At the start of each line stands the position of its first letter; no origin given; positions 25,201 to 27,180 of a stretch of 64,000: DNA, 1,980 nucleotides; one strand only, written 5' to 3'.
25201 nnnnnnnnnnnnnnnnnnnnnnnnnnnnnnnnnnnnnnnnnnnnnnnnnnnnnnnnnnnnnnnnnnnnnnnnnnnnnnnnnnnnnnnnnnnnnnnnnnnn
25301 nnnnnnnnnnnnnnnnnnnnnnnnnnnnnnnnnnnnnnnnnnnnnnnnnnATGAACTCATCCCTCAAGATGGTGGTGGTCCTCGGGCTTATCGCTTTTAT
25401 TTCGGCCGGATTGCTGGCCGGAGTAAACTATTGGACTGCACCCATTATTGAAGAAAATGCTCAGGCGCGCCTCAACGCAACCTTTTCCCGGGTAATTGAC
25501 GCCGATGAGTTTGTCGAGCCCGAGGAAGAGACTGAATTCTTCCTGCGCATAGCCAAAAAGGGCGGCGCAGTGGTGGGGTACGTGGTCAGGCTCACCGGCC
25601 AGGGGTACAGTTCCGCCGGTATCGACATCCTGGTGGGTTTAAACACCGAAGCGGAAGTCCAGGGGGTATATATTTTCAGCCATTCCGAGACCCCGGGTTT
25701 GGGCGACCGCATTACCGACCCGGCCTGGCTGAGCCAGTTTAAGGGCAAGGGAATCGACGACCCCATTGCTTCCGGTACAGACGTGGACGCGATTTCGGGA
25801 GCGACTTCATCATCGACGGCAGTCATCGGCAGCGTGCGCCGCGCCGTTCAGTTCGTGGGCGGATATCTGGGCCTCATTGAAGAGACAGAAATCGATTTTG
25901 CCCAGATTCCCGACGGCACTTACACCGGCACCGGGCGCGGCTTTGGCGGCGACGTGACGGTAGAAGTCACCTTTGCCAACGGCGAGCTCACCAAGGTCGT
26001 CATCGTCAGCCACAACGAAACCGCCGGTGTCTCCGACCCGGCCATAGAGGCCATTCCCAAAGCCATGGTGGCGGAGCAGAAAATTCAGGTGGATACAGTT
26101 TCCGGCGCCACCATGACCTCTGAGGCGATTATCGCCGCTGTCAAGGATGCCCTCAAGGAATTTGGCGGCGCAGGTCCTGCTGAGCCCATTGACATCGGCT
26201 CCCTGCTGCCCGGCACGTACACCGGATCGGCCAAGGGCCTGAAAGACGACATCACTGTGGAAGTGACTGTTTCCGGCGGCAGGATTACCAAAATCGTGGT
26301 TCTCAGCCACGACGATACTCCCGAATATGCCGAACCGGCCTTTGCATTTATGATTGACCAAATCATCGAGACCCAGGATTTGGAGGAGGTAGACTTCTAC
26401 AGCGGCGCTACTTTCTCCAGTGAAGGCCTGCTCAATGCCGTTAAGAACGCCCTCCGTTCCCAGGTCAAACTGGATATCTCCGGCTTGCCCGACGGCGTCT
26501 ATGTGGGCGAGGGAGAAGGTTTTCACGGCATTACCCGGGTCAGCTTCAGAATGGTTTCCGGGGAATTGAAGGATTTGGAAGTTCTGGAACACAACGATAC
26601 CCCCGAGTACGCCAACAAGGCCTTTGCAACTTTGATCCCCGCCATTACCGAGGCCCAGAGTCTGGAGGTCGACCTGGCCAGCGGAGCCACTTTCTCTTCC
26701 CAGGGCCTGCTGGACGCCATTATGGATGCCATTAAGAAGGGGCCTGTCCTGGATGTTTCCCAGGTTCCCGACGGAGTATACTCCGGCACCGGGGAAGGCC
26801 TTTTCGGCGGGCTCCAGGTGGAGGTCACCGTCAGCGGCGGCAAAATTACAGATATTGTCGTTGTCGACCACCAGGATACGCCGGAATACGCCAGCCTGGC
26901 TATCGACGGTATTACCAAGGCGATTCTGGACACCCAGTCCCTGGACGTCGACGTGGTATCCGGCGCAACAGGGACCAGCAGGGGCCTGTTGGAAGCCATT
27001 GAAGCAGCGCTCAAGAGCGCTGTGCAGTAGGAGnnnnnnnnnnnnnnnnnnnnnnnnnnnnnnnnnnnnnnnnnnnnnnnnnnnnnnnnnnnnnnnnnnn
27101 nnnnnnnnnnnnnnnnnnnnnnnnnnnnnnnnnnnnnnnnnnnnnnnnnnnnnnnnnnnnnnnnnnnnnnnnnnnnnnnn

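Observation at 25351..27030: RnfG carrying five FMN-binding domains (canonical RnfG + four tandem ~90-aa FMN_bind repeats)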

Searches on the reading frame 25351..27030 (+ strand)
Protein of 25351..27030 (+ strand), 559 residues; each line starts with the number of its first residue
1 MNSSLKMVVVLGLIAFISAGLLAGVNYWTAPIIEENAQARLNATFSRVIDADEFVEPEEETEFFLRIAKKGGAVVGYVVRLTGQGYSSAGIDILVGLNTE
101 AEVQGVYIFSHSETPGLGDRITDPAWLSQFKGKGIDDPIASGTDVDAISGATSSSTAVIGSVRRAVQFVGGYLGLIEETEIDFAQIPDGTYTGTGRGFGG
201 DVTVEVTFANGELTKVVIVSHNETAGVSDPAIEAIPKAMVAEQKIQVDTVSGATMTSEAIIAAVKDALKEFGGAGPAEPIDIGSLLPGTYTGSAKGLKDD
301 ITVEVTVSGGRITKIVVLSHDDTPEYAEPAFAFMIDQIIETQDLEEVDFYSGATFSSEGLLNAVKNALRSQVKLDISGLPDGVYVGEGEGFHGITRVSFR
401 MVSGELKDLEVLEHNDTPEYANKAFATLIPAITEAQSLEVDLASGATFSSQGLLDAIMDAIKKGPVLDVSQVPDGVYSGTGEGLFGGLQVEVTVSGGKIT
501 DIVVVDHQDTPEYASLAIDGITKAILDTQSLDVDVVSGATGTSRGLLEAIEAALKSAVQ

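Call 3: search_protein_families(library=pfam, proteins=[window:25351-27030:+], max_evalue=0.01)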
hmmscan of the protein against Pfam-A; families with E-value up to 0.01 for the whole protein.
window:25351-27030:+ (559 aa): 1 family
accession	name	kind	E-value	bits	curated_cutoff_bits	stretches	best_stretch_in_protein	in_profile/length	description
PF04205.19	FMN_bind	-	9.4e-80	263.8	22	5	197-269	1-77/77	FMN-binding domain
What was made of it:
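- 25351..27030 (+): rnfG, 559 aa, five FMN-binding domains (the finding). FMN_bind in five stretches (call 3).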

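Call 4: search_protein_families(library=ncbifam, proteins=[window:25351-27030:+], max_evalue=0.01)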
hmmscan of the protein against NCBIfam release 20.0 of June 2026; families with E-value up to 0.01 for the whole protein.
window:25351-27030:+ (559 aa): 18 families
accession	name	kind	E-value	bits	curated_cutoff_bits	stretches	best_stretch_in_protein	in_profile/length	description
TIGR01947.1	rnfG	subfamily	9.4e-44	149.8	102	2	9-169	2-185/187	RnfABCDGE type electron transport complex subunit G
NF045876.1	RnfG_DVU2794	exception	6.8e-41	139.9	205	2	1-168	1-178/190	RnfABCDGE type electron transport complex subunit G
NF041840.1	rnfG_Methano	equivalog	1.7e-25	89.7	230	1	7-167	8-182/189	Rnf electron transport complex subunit RnfG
NF002519.0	PRK01908.1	equivalog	8.6e-24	84.4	178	1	4-169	5-192/209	electron transport complex subunit RsxG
NF003747.0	PRK05346.1-2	equivalog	8.7e-17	61.2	336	1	69-169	128-238/260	Na(+)-translocating NADH-quinone reductase subunit C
TIGR01938.1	nqrC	equivalog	1.4e-15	57.6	144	1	67-138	127-198/251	NADH:ubiquinone reductase (Na(+)-transporting) subunit C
NF003749.0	PRK05346.1-5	equivalog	8.5e-15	54.8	255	1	69-158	132-234/261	Na(+)-translocating NADH-quinone reductase subunit C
NF003746.0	PRK05346.1-1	equivalog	2.1e-11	43.5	337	1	72-137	136-201/264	Na(+)-translocating NADH-quinone reductase subunit C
NF003753.0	PRK05346.2-4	equivalog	1.1e-09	38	329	1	51-137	104-188/249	Na(+)-translocating NADH-quinone reductase subunit C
NF003755.0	PRK05346.2-6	equivalog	8.8e-09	34.6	563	1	73-164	168-257/310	Na(+)-translocating NADH-quinone reductase subunit C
NF003750.0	PRK05346.2-1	equivalog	1.1e-08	34.9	352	1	76-135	112-171/225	Na(+)-translocating NADH-quinone reductase subunit C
NF041941.1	lipo_FMN_PplA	exception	2e-07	30.5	325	0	232-315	124-212/302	extracellular electron transfer flavoprotein PplA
NF046105.1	TransRegNosR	equivalog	6.7e-07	28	1000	1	40-181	20-169/680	transcriptional regulator NosR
NF003748.0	PRK05346.1-4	equivalog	1.7e-06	27.7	455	0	103-137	167-204/265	Na(+)-translocating NADH-quinone reductase subunit C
NF003751.0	PRK05346.2-2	equivalog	4.7e-06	25.9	630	1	75-145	177-247/320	Na(+)-translocating NADH-quinone reductase subunit C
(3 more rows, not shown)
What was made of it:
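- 25351..27030 (+): TIGR01947 rnfG, 149.8 bits against a cut-off of 102 (call 4).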

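Call 5: find_homologous_proteins(query=window:25351-27030:+, max_evalue=0.00001)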
Query window:25351-27030:+ (559 aa): 3874 proteins with E <= 0.00001 among 8000 candidates; the best 120 are listed.
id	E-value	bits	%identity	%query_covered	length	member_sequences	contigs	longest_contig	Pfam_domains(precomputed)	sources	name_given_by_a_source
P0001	0.0e+0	1189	100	100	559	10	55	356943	PF04205.20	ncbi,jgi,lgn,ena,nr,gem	ncbi:MAG: FMN-binding protein [Firmicutes bacterium]|nr:FMN-binding protein [Bacillota bacterium] HO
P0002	6.1e-231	786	69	100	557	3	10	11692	PF04205.20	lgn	-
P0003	8.3e-229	779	67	100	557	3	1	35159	PF04205.20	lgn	-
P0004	1.3e-223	762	67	100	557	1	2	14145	PF04205.20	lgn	-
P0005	2.5e-223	761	66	100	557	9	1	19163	PF04205.20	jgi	jgi:RnfABCDGE-type electron transport complex G subunit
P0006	1.4e-221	755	64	100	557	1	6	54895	PF04205.20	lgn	-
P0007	4.5e-218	743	67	99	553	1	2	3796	PF04205.20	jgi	-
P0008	1.6e-213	728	64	100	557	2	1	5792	PF04205.20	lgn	-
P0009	5.7e-212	723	65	100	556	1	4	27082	PF04205.20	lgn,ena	-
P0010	2.3e-196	672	61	100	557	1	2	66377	PF04205.20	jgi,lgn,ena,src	-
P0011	6.3e-188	644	57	100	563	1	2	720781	PF04205.20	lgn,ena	-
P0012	5.2e-183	628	57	100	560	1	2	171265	PF04205.20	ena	-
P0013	1.2e-173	597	54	100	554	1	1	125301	PF04205.20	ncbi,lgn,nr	ncbi:MAG: FMN-binding protein [Firmicutes bacterium]|nr:FMN-binding protein [Bacillota bacterium]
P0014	3.1e-169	582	63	83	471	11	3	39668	PF04205.20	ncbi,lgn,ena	-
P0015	3.8e-169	582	63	83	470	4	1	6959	PF04205.20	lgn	-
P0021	3.0e-167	576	63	83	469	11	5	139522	PF04205.20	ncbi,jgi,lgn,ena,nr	ncbi:MAG TPA: FMN-binding protein [Bacillota bacterium]|nr:FMN-binding protein [Bacillota bacterium]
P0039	1.7e-114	401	45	83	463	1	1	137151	PF04205.20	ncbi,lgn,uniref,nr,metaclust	ncbi:FMN-binding protein [Anaerobranca gottschalkii]|uniref:Electron transport complex, RnfABCDGE ty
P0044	1.9e-100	355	42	82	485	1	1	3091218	PF04205.20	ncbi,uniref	ncbi:FMN-binding protein [Proteinivorax tanatarense]|uniref:Ion-translocating oxidoreductase complex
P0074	2.2e-70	256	42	66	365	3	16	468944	PF04205.20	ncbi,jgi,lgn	ncbi:MAG: FMN-binding protein [Bacillota bacterium]|jgi:RnfABCDGE-type electron transport complex G 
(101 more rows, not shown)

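Call 18: find_encoding_contigs(protein=P0001, flank=10000, max_places=4)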
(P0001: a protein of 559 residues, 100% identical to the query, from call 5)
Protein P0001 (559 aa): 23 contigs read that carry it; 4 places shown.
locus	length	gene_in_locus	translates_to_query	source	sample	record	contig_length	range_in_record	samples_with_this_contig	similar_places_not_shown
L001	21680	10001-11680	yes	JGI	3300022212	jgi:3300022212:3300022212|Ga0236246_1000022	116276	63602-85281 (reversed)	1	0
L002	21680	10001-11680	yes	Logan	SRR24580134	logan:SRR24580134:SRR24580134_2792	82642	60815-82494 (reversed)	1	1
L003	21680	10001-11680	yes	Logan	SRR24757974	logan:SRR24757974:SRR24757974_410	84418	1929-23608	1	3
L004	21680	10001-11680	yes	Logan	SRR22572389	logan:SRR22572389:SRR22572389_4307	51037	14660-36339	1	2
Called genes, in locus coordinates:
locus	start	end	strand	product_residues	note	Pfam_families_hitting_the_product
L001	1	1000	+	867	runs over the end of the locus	PF00133:tRNA-synt_1, PF09334:tRNA-synt_1g, PF13603:tRNA-synt_1_2 (weak), PF09334:tRNA-synt_1g (weak), PF08264:Anticodon_1, PF10458:Val_tRNA-synt_C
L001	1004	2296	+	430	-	PF08245:Mur_ligase_M (faint), PF02875:Mur_ligase_C, PF27239:FOL3_C (weak)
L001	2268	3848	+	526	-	PF00515:TPR_1 (weak), PF07719:TPR_2 (weak), PF12895:ANAPC3 (faint), PF13174:TPR_6 (faint), PF13181:TPR_8 (faint), PF13414:TPR_11 (weak), PF13424:TPR_12 (faint), PF13428:TPR_14 (faint), +10 more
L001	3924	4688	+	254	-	-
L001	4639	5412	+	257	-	PF01522:Polysacc_deac_1, PF03065:Glyco_hydro_57 (weak)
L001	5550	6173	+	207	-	PF06971:Put_DNA-bind_N, PF02629:CoA_binding, PF01408:GFO_IDH_MocA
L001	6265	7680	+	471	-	PF00206:Lyase_1, PF10415:FumaraseC_C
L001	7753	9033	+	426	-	PF13375:RnfC_N, PF01512:Complex1_51K, PF10531:SLBB, PF12797:Fer4_2 (faint), PF13237:Fer4_10, PF12838:Fer4_7 (weak), PF13183:Fer4_8 (faint), PF13187:Fer4_9 (weak), +1 more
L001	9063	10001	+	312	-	PF03116:NQR2_RnfD_RnfE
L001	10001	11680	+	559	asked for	PF04205:FMN_bind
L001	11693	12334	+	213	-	PF02508:Rnf-Nqr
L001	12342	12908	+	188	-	PF02508:Rnf-Nqr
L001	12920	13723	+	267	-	PF04060:FeS, PF13187:Fer4_9, PF14697:Fer4_21, PF12838:Fer4_7, PF13237:Fer4_10, PF12838:Fer4_7, PF13187:Fer4_9, PF00037:Fer4, +11 more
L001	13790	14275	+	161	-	PF01899:MNHE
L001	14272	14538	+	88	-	PF04066:MrpF_PhaF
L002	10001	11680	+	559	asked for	PF04205:FMN_bind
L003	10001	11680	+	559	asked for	PF04205:FMN_bind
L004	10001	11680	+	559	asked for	PF04205:FMN_bind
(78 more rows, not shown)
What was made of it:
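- Checked: The identical protein was also found on 23 independently assembled contigs from JGI, Logan and other sources (call 18).
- An Mrp antiporter next to rnf (call 18) would help manage the ion gradient in either direction.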

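Call 21: find_related_loci(query=A2, collection=genome_contigs, flank=10000)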
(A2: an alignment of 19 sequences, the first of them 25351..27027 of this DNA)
Query A2 (559 aa) in genome_contigs; peptide patterns used: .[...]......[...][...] (x = any residue, [..] = any of these).
599 stretches matched a pattern (row limit reached: there are more); 596 encode a relative of the query (tblastn E <= 1e-3); the best 80 are kept; 80 distinct loci.
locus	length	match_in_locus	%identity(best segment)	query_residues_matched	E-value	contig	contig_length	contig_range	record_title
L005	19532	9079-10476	62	1-556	1e-176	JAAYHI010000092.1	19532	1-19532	MAG: Bacillota bacterium isolate AS09scLD_363 172271_AS09, whole genome shotgun sequence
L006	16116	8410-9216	39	1-557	9e-48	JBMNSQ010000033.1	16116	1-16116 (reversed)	MAG: bacterium isolate SBF912SR3HQ0006 scaffold_6634_c1, whole genome shotgun sequence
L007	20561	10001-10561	40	1-270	3e-27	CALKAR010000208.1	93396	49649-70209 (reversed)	MAG TPA_asm: uncultured Peptococcaceae bacterium isolate SRR6713631_bin.102_CONCOCT_v1.1_MAG genome assembly, contig: ER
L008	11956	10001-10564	40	1-557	3e-27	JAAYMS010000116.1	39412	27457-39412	MAG: Bacillota bacterium isolate AS20ysBPTH_44 53121_AS20, whole genome shotgun sequence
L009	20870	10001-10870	32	5-269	4e-27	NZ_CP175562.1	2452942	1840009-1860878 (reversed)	Natroniella sp. ANB-PHB2 chromosome, complete genome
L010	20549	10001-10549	38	1-164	5e-26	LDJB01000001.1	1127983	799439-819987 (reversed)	MAG: Peptococcaceae bacterium 1109 scaffold00001, whole genome shotgun sequence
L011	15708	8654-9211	39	1-167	1e-25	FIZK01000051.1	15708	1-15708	uncultured Clostridia bacterium genome assembly, contig: 2805, whole genome shotgun sequence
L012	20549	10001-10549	39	1-164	2e-25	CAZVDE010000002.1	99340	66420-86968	MAG TPA_asm: uncultured Clostridiaceae bacterium isolate SRP192927_co8_23 genome assembly, contig: NODE_117_length_99340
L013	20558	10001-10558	38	1-167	1e-24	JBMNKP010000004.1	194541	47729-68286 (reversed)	MAG: Limnochordia bacterium isolate SBF912LR0HQ0121 contig_56496, whole genome shotgun sequence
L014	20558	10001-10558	36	1-167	5e-23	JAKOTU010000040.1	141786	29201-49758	MAG: Bacillota bacterium isolate CAAI_maxbin.063_sub k201_159337, whole genome shotgun sequence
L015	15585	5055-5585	33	1-167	3e-21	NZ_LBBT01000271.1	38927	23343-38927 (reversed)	Paraclostridium benzoelyticum strain JC272 contig291, whole genome shotgun sequence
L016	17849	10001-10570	34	1-172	3e-21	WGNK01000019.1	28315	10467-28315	MAG: Azospirillum sp. isolate RI_112 c_000000096423, whole genome shotgun sequence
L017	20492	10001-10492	32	2-270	5e-21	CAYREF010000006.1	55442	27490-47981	MAG TPA_asm: uncultured Actinomycetota bacterium isolate SRP141376_co1_221 genome assembly, contig: NODE_1492_length_554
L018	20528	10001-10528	33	1-166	7e-20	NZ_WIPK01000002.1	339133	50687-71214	Paraclostridium dentum strain SKVG24 NODE_2_length_339133_cov_55-253642, whole genome shotgun sequence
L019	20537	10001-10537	37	3-167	1e-19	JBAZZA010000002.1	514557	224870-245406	MAG: Bacteroidales bacterium isolate SO_2017_GW1_95 NODE_108_length_514557_cov_1.737988_OW334_2017, whole genome shotgun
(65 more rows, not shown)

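Call 26: find_encoding_contigs(protein=P0021, flank=10000, max_places=1)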
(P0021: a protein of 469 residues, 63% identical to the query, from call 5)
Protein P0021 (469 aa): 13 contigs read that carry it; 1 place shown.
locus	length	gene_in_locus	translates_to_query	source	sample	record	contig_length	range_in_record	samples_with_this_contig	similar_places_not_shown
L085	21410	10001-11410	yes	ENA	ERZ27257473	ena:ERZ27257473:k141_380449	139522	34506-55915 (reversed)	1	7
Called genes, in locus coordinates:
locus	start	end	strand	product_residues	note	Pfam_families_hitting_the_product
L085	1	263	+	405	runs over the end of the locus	PF02875:Mur_ligase_C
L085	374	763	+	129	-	PF07085:DRTGG (weak)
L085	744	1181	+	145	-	PF13581:HATPase_c_2, PF02518:HATPase_c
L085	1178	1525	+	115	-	PF07085:DRTGG (weak)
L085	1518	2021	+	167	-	PF02518:HATPase_c, PF13589:HATPase_c_3 (faint)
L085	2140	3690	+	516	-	PF00515:TPR_1 (weak), PF07719:TPR_2 (weak), PF13174:TPR_6 (faint), PF13176:TPR_7 (faint), PF13181:TPR_8 (faint), PF13374:TPR_10 (faint), PF23914:TPR_CcmH_CycH (weak), PF14559:TPR_19 (weak), +7 more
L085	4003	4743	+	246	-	PF12895:ANAPC3 (faint)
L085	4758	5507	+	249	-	PF01522:Polysacc_deac_1, PF03065:Glyco_hydro_57 (weak)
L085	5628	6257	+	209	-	PF06971:Put_DNA-bind_N, PF02629:CoA_binding, PF01408:GFO_IDH_MocA (weak)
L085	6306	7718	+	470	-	PF00206:Lyase_1, PF10415:FumaraseC_C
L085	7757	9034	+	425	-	PF13375:RnfC_N, PF01512:Complex1_51K, PF10531:SLBB, PF13187:Fer4_9 (faint), PF12797:Fer4_2 (faint), PF12838:Fer4_7, PF13237:Fer4_10, PF13183:Fer4_8 (faint)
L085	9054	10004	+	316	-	PF03116:NQR2_RnfD_RnfE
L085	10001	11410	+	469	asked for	PF04205:FMN_bind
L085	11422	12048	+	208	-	PF02508:Rnf-Nqr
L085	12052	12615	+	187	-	PF02508:Rnf-Nqr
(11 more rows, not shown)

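Call 27: find_encoding_contigs(protein=P0074, flank=10000, max_places=1)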
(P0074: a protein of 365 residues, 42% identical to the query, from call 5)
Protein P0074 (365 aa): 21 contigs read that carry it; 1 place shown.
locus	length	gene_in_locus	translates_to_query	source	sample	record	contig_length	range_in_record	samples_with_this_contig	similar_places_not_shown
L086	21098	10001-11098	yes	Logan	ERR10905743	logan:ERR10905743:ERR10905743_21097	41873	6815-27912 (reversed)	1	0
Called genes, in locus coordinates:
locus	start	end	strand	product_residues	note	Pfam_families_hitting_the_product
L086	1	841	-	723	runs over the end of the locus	PF00149:Metallophos, PF01011:PQQ (faint), PF13570:Beta-prop_ACSF4, PF13360:PQQ_2, PF13570:Beta-prop_ACSF4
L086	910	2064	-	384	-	PF13477:Glyco_trans_4_2, PF13439:Glyco_transf_4, PF13579:Glyco_trans_4_4, PF00534:Glycos_transf_1, PF13692:Glyco_trans_1_4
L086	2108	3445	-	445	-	PF13559:DUF4129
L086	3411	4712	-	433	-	PF01882:DUF58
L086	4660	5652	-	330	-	PF00004:AAA (faint), PF20030:bpMoxR, PF07726:AAA_3, PF07728:AAA_5, PF17863:AAA_lid_2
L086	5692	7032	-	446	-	PF00278:Orn_DAP_Arg_deC, PF02784:Orn_Arg_deC_N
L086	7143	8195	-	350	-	-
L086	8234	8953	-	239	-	PF02811:PHP, PF13263:PHP_C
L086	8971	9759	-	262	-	-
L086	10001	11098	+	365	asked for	PF04205:FMN_bind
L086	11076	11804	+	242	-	PF00072:Response_reg, PF00196:GerE, PF08281:Sigma70_r4_2 (weak)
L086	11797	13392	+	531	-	PF00989:PAS, PF08448:PAS_4, PF13188:PAS_8, PF08447:PAS_3, PF13426:PAS_9, PF07730:HisKA_3, PF02518:HATPase_c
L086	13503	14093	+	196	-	PF04542:Sigma70_r2, PF08281:Sigma70_r4_2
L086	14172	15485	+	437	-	PF12229:PG_binding_4 (weak), PF04294:VanW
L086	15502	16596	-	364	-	PF02127:Peptidase_M18 (faint), PF05343:Peptidase_M42, PF01546:Peptidase_M20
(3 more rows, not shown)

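Call 35: predict_structure(alignment_id=A3)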
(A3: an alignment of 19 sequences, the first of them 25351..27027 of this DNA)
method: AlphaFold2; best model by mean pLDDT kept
length: 559 residues; sequences in the alignment: 19
mean_pLDDT: 78.1   pTM: 0.41
mean pLDDT of the five models: 78.1, 77.5, 74.9, 73.8, 71.7
residues with pLDDT >= 90: 33; 70-90: 433; 50-70: 83; < 50: 10
segments of 3 or more residues with pLDDT < 50: 149-151, 273-276
pLDDT, mean of each block of 10 residues (from residue 1): 71 80 72 70 83 81 84 88 69 88 86 65 81 75 52 69 82 66 69 68 78 84 73 86 79 68 74 51 78 77 84 90 84 88 78 76 80 73 82 83 84 84 86 80 74 84 75 86 86 87 87 82 83 75 85 76
secondary structure, 60 per line:
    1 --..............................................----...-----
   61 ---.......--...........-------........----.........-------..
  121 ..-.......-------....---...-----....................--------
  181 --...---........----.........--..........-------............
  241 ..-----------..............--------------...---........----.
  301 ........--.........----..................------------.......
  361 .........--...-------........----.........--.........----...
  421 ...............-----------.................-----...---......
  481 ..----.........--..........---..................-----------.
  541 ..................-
elements in order: H3-48 E53-55 E64-70 E73-83 E91-98 E103-111 H119-122 H124-130 H138-141 H153-172 E189-196 E201-209 E212-221 H229-242 H254-267 E288-295 E300-308 E311-319 H324-341 H354-369 E372-374 E382-389 E394-402 E405-413 H418-435 H447-463 E475-482 E487-495 E498-507 H511-528 H540-558
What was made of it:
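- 25369..25425 (+): only transmembrane helix of RnfG (about aa 7-25); everything downstream is outside the cytoplasm. AF2 predicts a long N-terminal helix, aa 3-48 (call 35).
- On Protein electron wire (works like a multihaem cytochrome): The full-length AF2 model has pTM 0.41 with weak D1-R2 and R2-R3 linkers (call 35).
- The full-length model has pLDDT 78 and pTM 0.41 (call 35).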
